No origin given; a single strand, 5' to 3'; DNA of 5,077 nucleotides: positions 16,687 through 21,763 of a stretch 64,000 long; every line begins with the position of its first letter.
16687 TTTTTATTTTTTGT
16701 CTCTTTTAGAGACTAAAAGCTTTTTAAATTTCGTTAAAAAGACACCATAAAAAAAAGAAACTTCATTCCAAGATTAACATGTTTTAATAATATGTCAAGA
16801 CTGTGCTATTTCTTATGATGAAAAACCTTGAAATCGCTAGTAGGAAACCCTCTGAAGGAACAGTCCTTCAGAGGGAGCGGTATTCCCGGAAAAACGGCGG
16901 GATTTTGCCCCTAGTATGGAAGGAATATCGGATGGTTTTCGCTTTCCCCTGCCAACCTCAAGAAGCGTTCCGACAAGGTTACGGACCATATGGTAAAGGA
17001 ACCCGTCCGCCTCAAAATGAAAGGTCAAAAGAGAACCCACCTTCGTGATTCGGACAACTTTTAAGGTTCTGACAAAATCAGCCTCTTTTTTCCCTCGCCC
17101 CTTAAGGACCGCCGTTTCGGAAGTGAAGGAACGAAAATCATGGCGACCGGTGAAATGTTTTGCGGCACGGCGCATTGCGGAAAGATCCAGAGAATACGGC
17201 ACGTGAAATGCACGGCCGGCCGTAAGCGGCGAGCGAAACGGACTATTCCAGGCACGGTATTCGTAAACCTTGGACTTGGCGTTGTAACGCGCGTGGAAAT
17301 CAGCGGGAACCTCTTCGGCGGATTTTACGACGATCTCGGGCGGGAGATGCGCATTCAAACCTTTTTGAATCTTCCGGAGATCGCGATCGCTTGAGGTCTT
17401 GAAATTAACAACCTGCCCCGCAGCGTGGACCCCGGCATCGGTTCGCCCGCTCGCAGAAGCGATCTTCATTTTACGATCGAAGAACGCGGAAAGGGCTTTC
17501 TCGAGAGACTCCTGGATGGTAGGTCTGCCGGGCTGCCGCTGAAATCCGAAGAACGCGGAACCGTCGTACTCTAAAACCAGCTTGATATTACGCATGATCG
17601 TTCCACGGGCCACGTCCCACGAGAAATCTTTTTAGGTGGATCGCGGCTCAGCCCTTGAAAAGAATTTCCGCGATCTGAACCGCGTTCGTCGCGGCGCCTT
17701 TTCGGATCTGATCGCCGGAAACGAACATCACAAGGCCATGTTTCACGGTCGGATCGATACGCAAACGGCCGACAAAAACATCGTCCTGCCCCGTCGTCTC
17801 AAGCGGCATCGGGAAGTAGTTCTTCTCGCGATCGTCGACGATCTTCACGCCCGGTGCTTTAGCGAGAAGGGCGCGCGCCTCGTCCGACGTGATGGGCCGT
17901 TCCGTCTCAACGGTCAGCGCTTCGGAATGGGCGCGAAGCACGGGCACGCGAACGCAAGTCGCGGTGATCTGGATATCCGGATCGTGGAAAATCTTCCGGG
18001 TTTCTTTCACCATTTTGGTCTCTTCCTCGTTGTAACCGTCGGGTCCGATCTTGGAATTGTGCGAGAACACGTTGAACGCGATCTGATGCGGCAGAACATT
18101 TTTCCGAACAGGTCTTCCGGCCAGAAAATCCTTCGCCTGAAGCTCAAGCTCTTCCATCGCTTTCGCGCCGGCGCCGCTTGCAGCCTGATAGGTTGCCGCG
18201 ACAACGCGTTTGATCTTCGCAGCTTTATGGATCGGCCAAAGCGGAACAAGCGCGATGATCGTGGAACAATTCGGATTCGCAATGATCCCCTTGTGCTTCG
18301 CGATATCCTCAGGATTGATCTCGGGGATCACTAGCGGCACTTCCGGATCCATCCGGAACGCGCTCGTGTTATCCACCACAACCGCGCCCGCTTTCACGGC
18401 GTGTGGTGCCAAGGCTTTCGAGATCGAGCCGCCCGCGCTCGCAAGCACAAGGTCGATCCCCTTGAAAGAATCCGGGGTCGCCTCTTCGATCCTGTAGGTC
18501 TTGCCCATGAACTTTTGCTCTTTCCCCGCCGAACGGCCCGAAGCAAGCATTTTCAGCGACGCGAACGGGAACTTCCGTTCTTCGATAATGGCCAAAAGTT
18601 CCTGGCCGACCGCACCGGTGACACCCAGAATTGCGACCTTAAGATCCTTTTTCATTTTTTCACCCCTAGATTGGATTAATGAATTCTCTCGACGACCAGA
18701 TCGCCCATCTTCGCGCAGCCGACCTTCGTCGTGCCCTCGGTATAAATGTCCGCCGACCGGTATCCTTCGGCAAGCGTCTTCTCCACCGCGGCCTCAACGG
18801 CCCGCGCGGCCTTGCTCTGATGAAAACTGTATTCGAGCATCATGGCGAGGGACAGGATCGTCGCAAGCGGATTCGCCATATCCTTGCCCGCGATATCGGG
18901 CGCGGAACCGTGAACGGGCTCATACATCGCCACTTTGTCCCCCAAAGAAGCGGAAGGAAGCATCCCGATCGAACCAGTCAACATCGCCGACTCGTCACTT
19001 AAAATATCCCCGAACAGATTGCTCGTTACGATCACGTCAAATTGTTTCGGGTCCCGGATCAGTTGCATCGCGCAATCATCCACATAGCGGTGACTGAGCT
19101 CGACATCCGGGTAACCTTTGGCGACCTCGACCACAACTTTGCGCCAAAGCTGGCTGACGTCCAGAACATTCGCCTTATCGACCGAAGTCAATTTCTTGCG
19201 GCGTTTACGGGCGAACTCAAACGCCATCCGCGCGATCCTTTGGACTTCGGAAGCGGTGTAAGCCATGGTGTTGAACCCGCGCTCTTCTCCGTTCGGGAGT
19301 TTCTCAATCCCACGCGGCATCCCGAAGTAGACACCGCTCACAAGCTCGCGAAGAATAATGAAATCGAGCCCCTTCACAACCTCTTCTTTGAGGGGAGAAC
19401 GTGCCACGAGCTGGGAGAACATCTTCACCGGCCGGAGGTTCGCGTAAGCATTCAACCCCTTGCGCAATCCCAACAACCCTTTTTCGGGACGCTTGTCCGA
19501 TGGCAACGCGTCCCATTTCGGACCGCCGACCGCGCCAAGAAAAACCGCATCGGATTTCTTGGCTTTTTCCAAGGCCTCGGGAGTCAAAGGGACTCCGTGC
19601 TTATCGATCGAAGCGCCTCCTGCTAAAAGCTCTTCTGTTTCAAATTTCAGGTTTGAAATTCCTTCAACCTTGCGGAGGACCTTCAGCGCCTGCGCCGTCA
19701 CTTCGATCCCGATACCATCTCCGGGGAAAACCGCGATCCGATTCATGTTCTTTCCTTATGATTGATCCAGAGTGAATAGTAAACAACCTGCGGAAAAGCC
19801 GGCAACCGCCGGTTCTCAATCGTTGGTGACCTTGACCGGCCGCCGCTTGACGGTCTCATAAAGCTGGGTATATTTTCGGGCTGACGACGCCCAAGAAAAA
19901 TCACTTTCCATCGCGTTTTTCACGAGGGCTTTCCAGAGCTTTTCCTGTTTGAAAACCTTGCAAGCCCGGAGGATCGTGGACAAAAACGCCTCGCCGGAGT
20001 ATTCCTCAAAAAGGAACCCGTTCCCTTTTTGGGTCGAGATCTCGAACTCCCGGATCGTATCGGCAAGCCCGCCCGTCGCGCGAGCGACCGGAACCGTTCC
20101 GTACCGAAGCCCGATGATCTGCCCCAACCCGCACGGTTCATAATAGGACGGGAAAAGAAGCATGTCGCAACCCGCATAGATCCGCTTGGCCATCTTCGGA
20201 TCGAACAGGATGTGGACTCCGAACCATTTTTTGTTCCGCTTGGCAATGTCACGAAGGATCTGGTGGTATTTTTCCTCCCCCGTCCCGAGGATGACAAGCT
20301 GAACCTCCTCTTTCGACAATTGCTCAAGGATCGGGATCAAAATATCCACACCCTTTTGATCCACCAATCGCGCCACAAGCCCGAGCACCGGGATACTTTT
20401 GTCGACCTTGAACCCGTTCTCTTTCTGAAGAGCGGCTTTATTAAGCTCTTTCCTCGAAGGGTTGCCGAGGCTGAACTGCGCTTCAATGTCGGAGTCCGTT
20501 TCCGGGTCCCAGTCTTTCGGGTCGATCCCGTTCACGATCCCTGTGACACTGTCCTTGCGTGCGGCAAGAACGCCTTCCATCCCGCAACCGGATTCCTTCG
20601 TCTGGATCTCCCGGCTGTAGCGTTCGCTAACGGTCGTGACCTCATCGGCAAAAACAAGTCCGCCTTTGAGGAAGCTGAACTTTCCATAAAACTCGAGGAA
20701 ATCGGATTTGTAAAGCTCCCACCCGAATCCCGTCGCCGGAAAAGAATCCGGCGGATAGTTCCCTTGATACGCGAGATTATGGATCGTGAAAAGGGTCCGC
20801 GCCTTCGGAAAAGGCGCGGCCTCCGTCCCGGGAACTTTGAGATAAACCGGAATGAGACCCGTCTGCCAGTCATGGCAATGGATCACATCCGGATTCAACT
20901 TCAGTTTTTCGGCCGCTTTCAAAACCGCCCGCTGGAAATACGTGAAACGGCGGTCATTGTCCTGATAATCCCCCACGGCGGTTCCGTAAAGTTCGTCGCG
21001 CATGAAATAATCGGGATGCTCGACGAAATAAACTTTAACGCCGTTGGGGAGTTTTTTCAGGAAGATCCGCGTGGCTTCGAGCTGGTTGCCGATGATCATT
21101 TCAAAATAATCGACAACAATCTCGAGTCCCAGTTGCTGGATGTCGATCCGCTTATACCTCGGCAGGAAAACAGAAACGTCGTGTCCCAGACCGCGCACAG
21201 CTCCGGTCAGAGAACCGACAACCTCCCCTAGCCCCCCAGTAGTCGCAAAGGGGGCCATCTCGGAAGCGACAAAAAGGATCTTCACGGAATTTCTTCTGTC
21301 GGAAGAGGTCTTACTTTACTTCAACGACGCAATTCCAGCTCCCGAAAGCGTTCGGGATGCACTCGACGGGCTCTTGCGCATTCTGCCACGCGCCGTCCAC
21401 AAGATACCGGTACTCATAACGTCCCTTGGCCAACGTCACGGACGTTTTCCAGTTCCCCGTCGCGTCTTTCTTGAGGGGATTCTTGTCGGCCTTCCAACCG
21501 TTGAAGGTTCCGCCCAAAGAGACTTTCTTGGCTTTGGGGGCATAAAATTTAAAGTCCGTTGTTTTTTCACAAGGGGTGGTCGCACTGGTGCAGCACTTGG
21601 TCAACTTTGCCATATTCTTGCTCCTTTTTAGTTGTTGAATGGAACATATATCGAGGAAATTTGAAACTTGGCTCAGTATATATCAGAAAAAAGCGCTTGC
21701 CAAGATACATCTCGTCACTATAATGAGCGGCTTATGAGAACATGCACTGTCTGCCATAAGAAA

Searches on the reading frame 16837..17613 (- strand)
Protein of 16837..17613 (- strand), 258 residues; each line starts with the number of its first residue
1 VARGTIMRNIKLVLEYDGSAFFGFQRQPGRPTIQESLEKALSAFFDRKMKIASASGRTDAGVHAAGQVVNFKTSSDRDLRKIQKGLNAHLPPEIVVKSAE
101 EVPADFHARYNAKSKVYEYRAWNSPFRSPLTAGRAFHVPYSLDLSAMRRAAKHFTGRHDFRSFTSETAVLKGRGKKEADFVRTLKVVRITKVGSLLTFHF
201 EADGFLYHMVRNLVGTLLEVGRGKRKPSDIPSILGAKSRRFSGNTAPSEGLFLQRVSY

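Call 33: search_protein_families(library=pfam, proteins=[window:16837-17613:-], max_evalue=0.00001)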
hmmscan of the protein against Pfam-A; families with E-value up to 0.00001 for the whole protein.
window:16837-17613:- (258 aa): 1 family
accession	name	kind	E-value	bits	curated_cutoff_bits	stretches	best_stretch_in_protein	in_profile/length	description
PF01416.25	PseudoU_synth_1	-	2.5e-44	150.6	23.3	2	150-258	1-107/108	tRNA pseudouridine synthase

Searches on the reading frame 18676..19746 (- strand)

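Call 33: search_protein_families(library=pfam, proteins=[window:18676-19746:-], max_evalue=0.00001)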
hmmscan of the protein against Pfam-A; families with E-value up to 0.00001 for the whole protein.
window:18676-19746:- (356 aa): 1 family
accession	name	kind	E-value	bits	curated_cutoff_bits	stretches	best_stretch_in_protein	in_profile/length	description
PF00180.25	Iso_dh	-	2.3e-141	471.5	27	1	4-351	2-348/348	Isocitrate/isopropylmalate dehydrogenase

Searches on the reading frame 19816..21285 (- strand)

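Call 33: search_protein_families(library=pfam, proteins=[window:19816-21285:-], max_evalue=0.00001)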
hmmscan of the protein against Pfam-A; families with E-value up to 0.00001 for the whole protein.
window:19816-21285:- (489 aa): 5 families
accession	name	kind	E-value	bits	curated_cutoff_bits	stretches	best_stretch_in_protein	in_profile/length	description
PF08323.17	Glyco_transf_5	-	8e-83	278.2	22.7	1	2-241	1-238/239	Starch synthase catalytic domain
PF00534.26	Glycos_transf_1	-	3.7e-16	59.6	26.4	1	296-443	13-157/172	Glycosyl transferases group 1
PF13692.12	Glyco_trans_1_4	-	3.3e-13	50.5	27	1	299-441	2-139/142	Glycosyl transferases group 1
PF13439.12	Glyco_transf_4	-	1.9e-08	35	28.5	1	17-228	2-149/170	Glycosyltransferase Family 4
PF13579.12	Glyco_trans_4_4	-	1.6e-06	29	29.7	0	17-180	1-103/158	Glycosyl transferase 4-like domain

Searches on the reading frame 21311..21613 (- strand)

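Call 33: search_protein_families(library=pfam, proteins=[window:21311-21613:-], max_evalue=0.00001)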
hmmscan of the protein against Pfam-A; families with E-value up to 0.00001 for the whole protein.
window:21311-21613:- (100 aa): 2 families
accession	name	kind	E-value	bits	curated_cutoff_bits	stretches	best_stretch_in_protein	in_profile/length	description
PF16561.11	AMPK1_CBM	-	1e-13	51.7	26.8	1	21-100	5-80/85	Glycogen recognition site of AMP-activated protein kinase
PF02922.24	CBM_48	-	6.2e-12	46.1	22.4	1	15-76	7-72/83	Carbohydrate-binding module 48 (Isoamylase N-terminal domain)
